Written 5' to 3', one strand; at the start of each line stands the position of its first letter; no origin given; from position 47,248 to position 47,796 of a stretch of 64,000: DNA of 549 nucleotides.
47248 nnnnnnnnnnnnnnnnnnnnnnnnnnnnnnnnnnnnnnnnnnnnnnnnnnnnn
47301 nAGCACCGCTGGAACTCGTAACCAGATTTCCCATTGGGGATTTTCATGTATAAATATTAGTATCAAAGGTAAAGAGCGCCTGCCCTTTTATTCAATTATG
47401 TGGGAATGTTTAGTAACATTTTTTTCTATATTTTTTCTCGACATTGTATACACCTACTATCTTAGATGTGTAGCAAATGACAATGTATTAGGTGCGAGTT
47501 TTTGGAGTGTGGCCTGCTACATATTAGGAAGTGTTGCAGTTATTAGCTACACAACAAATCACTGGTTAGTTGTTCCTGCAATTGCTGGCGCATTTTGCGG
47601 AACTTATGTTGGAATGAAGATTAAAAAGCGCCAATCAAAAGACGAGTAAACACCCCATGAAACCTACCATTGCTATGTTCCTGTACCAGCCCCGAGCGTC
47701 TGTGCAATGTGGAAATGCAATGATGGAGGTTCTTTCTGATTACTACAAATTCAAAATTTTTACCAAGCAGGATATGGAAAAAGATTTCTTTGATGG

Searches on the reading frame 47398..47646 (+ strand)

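Call 11: search_protein_families(library=pfam, proteins=[window:47398-47646:+], max_evalue=0.001)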
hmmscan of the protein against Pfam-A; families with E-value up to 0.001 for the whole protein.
window:47398-47646:+ (83 aa): 0 families

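Call 54: search_protein_families(library=pfam, proteins=[window:47398-47646:+], max_evalue=1)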
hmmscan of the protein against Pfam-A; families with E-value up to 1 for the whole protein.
window:47398-47646:+ (83 aa): 3 families
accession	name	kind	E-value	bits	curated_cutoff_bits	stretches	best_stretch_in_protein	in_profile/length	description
PF01040.23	UbiA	-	0.015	15.1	34.2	1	5-69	93-156/250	UbiA prenyltransferase family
PF25751.1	Methanobactin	-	0.016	15.4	27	1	57-69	11-23/27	Methanobactin copper-binding peptide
PF01925.25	TauE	-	0.021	14.9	32.6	1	25-78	167-216/237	Sulfite exporter TauE/SafE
